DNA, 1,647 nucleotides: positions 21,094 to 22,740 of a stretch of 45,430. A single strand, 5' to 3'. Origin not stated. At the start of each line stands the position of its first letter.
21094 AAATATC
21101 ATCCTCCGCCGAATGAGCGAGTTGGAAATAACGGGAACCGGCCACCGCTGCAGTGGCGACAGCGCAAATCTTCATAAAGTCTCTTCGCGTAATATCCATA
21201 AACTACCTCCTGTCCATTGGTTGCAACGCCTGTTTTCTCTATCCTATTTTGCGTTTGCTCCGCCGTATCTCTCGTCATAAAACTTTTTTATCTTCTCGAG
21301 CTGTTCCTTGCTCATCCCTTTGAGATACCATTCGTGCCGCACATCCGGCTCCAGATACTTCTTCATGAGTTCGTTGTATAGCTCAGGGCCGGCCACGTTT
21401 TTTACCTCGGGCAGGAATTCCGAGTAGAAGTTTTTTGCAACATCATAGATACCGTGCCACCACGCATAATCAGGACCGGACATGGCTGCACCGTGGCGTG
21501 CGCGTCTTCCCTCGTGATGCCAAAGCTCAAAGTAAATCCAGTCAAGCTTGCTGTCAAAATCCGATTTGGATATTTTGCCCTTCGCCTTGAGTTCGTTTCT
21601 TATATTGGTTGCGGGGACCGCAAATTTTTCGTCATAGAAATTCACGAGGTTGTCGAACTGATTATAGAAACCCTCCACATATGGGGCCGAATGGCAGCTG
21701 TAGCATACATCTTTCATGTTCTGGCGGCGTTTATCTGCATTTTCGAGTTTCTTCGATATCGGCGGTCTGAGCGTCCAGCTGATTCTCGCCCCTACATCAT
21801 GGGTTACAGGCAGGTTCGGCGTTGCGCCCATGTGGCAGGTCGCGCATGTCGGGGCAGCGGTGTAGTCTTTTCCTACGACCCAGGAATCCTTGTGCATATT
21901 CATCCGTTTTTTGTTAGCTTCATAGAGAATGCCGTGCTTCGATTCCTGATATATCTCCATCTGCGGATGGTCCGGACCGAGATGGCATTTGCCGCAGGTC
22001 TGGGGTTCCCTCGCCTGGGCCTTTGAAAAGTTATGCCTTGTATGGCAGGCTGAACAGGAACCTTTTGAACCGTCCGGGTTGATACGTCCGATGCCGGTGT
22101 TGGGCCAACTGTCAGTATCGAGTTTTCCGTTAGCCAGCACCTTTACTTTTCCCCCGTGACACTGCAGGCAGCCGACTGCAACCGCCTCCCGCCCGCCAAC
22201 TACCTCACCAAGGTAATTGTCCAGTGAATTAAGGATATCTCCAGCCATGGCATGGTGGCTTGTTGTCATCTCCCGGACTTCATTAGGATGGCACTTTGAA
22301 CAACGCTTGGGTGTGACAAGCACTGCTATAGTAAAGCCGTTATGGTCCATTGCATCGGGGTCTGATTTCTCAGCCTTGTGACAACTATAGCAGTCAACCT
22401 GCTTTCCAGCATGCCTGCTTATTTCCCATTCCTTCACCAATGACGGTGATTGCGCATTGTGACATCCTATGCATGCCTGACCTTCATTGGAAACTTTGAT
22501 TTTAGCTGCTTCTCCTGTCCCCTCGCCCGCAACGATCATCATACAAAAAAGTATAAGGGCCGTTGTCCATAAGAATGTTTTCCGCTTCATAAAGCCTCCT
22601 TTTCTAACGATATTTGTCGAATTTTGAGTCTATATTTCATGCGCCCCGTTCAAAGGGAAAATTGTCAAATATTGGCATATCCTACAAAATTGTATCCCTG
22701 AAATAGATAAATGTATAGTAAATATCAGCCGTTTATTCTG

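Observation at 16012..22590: Hybrid respiratory operon: HAO-family octaheme cytochrome c + periplasmic NarG-type molybdoenzyme + small FeS subunit + NrfD-type anchor + chaperone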

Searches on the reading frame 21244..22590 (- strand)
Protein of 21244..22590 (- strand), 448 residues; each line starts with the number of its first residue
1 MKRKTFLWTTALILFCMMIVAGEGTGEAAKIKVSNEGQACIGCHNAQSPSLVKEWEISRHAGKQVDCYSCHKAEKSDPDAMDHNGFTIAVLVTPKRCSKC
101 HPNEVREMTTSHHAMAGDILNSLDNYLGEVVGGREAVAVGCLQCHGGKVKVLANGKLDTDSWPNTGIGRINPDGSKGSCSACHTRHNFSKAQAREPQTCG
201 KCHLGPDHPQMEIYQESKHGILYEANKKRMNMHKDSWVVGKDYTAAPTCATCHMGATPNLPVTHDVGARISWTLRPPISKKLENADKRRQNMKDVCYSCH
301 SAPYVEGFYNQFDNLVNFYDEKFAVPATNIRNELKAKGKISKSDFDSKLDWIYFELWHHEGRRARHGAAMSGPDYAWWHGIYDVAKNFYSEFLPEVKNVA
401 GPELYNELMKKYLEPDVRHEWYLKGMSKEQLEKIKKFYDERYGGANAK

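Call 3: search_protein_families(library=pfam, proteins=[window:21244-22590:-], max_evalue=0.01)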
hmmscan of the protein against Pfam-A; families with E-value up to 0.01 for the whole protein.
window:21244-22590:- (448 aa): 5 families
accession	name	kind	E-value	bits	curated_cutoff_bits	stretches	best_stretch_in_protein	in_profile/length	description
PF13447.11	Multi-haem_cyto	-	5.2e-26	91.9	21.9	1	177-314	96-236/269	Seven times multi-haem cytochrome CxxCH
PF14522.11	Cytochrome_C7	-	1.5e-10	41.2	24.8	1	31-101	7-66/67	Cytochrome c7 and related cytochrome c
PF09699.15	Paired_CXXCH_1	-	1.2e-08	34.9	20.6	0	176-203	6-36/41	Doubled CXXCH motif (Paired_CXXCH_1)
PF13435.11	Cytochrome_C554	-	1.9e-07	32.4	20.8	1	198-256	1-58/84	Cytochrome c554 and c-prime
PF14537.11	Cytochrom_c3_2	-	1.3e-05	26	25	1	96-203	8-78/79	Cytochrome c3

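Call 4: search_protein_families(library=ncbifam, proteins=[window:21244-22590:-], max_evalue=0.01)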
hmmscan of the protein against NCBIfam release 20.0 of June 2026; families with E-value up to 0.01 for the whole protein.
window:21244-22590:- (448 aa): 5 families
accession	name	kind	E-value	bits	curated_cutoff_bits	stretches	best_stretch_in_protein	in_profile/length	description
NF052343.1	hydrazine_HDH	equivalog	2.5e-19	69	900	2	174-357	220-400/564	hydrazine dehydrogenase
TIGR03508.1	decahem_SO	subfamily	1.2e-09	38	192.2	1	28-116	61-140/258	DmsE family decaheme c-type cytochrome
NF041028.1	decahem_GSU2203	exception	3.6e-05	23.1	325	1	29-145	93-207/317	GSU2203 family decaheme c-type cytochrome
TIGR03507.1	decahem_SO1788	subfamily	8.5e-05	21.2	209.3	1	29-117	235-316/672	OmcA/MtrC family decaheme c-type cytochrome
TIGR01904.2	GSu_C4xC__C2xCH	domain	0.0058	16.4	27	0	32-81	16-66/73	CxxxxCH/CxxCH domain c-type cytochrome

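Call 6: search_solved_structures(query=window:21244-22590:-, max_evalue=0.01, show_alignments=3)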
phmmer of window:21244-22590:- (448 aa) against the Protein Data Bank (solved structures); distinct sequences matched with E-value up to 0.01: 8.
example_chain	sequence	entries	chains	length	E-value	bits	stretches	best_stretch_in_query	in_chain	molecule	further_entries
4qo5_A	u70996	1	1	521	1.4e-51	178.8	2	64-268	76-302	Hypothetical multiheme protein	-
4n4j_A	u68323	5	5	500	1.3e-21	80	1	177-323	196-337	hydroxylamine oxidoreductase | Similar to hydroxylamine oxidoreductase hao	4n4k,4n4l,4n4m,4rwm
4fas_A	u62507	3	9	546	3.1e-21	78.8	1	176-313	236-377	Hydroxylamine oxidoreductase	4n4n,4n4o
6m0p_A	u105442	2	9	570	3.7e-21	78.5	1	176-313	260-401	Aerobic hydroxylamine oxidoreductase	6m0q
1fgj_A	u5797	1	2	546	3.9e-21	78.5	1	176-313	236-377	HYDROXYLAMINE OXIDOREDUCTASE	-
6t5e_A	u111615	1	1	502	3.3e-20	75.4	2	177-322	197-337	Hydroxylamine oxidoreductase-like protein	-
6h5l_A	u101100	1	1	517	3e-19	72.2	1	177-256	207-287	Similar to hydroxylamine oxidoreductase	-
6hif_G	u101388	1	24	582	4.4e-14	55.2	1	178-359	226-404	Hydrazine dehydrogenase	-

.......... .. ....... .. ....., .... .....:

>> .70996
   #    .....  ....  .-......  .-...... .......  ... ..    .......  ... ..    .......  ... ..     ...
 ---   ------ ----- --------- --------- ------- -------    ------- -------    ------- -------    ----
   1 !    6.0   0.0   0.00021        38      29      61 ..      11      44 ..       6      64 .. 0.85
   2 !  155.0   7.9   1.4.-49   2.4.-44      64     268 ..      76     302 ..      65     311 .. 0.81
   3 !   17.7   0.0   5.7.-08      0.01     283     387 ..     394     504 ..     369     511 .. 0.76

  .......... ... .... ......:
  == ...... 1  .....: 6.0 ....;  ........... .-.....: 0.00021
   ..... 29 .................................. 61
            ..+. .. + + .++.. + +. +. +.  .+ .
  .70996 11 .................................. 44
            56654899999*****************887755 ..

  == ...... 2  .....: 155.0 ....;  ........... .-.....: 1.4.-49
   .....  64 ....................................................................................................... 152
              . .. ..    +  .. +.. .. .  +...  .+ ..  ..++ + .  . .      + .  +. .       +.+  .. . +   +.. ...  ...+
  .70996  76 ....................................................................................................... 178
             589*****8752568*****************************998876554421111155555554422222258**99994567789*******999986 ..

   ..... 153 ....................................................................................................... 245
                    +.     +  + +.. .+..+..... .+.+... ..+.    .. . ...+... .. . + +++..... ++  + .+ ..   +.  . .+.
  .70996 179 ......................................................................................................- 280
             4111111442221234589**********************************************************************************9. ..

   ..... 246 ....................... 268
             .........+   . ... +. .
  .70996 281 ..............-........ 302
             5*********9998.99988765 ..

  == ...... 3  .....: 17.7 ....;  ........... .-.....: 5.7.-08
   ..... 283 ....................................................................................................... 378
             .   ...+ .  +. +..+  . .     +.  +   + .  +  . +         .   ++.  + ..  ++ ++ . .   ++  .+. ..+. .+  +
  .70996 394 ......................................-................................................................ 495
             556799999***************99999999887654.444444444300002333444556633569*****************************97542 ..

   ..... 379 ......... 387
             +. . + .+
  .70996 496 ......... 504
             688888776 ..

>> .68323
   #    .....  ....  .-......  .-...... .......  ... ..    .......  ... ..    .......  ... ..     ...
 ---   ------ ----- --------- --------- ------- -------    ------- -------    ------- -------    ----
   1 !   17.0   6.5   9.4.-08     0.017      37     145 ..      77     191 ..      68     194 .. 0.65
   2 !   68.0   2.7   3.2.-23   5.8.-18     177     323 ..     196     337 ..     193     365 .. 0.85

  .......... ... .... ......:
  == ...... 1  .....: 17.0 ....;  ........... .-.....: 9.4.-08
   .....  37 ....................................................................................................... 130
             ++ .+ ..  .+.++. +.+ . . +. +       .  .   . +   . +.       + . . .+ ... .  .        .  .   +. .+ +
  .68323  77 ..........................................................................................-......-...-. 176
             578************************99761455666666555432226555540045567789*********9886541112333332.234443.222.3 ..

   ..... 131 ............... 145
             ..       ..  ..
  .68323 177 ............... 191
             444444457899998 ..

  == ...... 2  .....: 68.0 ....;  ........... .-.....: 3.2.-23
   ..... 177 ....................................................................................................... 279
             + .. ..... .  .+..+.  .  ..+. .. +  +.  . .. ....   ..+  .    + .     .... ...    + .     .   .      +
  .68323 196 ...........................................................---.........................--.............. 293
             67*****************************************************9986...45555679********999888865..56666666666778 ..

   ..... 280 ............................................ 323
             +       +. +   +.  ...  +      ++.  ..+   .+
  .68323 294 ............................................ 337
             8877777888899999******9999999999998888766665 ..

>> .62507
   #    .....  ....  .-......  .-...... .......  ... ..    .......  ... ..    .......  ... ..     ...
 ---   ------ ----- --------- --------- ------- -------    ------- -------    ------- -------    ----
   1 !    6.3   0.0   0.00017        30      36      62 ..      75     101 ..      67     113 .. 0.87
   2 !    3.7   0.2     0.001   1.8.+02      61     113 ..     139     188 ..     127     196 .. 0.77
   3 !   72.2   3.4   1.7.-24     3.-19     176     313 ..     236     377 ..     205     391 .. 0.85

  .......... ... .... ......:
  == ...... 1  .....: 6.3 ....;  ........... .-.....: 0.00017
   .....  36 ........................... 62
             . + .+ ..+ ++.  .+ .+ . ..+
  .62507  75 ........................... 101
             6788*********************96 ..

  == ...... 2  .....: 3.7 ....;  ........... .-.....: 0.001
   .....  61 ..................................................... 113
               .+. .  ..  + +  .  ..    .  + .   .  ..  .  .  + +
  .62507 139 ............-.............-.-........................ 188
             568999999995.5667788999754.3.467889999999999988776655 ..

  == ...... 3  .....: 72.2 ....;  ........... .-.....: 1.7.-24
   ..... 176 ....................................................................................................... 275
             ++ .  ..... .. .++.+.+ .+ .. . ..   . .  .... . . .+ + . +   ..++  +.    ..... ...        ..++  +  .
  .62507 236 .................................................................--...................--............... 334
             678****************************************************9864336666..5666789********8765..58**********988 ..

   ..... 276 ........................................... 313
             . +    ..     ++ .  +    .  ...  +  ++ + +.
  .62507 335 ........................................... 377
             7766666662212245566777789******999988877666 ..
